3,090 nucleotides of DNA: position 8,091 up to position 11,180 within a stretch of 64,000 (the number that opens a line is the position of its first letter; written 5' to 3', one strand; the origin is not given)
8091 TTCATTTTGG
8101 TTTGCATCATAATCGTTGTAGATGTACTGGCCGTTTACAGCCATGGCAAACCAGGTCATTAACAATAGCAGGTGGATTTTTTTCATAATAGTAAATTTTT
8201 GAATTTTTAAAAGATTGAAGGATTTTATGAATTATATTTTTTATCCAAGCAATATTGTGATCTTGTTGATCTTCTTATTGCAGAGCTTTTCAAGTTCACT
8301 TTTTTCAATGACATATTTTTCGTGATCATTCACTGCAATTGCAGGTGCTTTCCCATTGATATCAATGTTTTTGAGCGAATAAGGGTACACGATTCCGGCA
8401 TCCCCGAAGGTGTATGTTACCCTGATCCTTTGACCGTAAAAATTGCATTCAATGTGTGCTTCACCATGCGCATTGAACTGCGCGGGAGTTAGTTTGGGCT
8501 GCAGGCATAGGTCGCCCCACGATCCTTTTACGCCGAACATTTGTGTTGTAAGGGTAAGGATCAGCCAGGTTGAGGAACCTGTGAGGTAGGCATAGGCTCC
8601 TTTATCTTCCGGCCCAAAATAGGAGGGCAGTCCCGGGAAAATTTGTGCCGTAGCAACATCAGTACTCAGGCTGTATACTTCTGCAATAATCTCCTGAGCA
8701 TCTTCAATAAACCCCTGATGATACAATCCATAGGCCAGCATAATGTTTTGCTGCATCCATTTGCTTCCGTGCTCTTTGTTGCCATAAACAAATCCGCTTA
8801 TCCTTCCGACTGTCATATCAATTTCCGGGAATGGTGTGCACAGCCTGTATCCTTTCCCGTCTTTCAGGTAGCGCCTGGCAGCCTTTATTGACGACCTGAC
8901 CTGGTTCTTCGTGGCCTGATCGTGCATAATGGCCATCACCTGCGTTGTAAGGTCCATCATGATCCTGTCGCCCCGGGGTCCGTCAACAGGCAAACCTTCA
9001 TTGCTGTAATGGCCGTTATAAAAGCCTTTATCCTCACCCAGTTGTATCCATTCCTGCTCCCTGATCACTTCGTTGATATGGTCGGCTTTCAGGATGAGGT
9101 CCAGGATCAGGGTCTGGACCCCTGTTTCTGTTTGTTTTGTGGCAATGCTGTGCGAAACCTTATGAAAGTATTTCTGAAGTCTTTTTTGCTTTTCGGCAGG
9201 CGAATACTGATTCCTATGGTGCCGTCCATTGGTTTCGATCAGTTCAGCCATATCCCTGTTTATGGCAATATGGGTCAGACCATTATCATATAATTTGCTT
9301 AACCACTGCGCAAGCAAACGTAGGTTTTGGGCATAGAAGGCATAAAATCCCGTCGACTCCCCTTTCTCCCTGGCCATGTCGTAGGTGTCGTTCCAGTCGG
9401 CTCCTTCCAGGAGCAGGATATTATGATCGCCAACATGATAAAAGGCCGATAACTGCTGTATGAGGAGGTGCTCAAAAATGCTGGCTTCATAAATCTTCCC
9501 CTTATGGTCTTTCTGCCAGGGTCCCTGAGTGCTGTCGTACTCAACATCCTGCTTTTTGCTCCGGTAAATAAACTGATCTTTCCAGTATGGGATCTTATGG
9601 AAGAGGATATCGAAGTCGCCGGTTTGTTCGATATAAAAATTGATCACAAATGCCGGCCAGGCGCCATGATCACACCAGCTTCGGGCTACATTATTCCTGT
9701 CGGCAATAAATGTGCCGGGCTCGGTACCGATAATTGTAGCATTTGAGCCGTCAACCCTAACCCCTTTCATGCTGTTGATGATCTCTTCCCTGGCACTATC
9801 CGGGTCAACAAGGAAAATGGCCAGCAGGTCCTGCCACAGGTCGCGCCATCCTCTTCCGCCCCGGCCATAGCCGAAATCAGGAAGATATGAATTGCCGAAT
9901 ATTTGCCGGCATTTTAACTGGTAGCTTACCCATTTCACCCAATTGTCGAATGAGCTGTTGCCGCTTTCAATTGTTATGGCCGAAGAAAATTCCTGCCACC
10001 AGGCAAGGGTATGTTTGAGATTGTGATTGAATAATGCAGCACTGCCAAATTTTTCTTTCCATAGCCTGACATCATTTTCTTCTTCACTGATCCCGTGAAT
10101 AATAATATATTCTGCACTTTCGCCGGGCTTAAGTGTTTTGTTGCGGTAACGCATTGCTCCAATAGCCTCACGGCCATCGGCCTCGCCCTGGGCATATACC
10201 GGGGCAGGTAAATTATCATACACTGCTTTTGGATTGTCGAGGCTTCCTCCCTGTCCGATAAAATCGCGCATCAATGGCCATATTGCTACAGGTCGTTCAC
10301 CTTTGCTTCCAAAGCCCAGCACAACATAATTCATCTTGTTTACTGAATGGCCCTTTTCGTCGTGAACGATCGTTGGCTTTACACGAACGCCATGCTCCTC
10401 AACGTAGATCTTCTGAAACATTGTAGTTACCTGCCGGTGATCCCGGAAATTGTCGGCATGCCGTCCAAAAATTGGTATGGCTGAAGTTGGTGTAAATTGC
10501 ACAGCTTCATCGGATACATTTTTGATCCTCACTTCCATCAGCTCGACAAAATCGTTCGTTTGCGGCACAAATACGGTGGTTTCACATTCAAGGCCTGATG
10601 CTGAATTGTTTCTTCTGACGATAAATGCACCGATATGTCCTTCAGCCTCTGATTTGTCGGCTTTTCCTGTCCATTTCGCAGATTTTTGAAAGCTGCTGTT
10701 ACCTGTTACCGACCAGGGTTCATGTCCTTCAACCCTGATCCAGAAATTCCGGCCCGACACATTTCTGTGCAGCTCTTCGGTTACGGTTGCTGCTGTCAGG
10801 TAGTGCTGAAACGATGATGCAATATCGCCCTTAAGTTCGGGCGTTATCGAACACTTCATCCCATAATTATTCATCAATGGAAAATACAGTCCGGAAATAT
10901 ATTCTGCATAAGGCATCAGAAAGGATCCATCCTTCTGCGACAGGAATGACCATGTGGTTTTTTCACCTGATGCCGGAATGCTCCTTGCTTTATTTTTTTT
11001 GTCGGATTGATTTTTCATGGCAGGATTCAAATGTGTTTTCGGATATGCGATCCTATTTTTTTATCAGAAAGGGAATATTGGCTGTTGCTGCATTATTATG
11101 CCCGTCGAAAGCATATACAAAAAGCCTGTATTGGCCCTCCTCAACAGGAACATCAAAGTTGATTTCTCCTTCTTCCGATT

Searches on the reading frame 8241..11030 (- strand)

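Call 80: search_protein_families(library=pfam, proteins=[window:8241-11030:-], max_evalue=0.00001)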
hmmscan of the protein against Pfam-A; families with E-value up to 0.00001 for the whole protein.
window:8241-11030:- (929 aa): 2 families
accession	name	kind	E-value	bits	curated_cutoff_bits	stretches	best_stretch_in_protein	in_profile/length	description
PF17167.11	Glyco_hydro_94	-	2.6e-22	79.5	27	1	344-567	1-208/420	Glycosyl hydrolase 94 superfamily, catalytic domain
PF06165.18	GH94_b-supersand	-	9.2e-16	58.5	23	1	85-313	40-251/251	Glycosyl hydrolase 94, supersandwich domain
